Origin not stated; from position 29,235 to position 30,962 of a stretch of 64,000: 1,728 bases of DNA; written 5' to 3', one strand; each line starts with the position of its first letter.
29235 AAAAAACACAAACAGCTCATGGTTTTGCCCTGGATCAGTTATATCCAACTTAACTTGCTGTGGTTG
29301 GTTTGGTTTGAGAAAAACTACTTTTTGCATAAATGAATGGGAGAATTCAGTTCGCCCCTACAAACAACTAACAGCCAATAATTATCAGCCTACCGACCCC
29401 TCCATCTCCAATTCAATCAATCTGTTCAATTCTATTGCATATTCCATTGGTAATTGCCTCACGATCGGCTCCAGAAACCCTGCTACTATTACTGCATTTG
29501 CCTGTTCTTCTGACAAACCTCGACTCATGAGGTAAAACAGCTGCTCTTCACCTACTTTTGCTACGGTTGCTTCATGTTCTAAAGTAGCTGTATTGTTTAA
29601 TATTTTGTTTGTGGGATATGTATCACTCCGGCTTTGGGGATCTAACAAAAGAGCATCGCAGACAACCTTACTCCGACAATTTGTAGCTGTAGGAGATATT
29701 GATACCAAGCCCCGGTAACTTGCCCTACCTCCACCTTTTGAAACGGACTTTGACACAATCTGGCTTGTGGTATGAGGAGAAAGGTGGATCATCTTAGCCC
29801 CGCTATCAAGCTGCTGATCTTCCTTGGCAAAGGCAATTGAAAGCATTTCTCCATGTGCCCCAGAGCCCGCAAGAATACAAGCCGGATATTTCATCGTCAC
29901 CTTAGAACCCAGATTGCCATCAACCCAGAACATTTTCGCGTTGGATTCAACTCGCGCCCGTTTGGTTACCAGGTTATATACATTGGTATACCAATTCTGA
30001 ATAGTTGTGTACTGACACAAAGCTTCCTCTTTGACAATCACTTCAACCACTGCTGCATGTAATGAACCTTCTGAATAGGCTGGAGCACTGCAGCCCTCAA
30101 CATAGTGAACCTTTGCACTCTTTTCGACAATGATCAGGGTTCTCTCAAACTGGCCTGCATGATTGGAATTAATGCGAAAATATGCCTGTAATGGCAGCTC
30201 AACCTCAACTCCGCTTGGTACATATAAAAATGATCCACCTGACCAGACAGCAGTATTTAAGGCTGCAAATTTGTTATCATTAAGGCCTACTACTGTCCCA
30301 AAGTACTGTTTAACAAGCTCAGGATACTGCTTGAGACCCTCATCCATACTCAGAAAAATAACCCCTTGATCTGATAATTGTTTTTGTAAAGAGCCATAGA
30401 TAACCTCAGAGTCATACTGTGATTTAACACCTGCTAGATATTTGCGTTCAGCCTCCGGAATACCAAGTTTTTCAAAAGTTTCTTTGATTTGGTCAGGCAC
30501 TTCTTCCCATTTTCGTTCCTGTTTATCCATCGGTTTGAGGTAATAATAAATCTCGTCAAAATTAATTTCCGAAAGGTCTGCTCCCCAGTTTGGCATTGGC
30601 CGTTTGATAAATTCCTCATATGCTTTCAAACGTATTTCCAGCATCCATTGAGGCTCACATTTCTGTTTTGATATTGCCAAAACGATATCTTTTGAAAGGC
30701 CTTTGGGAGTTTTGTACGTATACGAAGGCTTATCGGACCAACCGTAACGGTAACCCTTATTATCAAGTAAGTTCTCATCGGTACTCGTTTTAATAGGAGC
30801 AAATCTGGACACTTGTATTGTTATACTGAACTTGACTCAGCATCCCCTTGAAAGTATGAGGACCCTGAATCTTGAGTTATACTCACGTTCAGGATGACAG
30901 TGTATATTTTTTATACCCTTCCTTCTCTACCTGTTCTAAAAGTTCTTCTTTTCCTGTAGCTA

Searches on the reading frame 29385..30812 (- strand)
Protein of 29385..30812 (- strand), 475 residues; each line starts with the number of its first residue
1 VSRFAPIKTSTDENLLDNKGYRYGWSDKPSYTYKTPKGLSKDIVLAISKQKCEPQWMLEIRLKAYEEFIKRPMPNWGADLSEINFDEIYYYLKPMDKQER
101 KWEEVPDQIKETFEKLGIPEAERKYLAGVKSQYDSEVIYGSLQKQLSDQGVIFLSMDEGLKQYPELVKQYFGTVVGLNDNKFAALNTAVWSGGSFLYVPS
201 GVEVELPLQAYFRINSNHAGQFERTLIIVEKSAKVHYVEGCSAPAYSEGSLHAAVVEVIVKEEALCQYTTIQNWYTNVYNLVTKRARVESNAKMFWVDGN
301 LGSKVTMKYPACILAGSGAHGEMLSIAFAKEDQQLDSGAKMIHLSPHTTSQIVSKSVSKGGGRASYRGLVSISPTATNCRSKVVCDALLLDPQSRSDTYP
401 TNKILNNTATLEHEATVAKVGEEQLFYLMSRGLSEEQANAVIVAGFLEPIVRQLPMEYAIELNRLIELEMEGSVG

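Call 77: search_protein_families(library=pfam, proteins=[window:29385-30812:-], max_evalue=0.00001)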
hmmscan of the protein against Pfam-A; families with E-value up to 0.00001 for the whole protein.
window:29385-30812:- (475 aa): 2 families
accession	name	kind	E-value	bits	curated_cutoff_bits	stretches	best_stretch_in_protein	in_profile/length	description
PF01458.23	SUFBD_core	-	8.2e-83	277.8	27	1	212-446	1-232/232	SUF system FeS cluster assembly, SufBD core domain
PF19295.5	SufBD_N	-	1.1e-14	55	23.5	1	140-209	102-171/172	SufBD protein N-terminal region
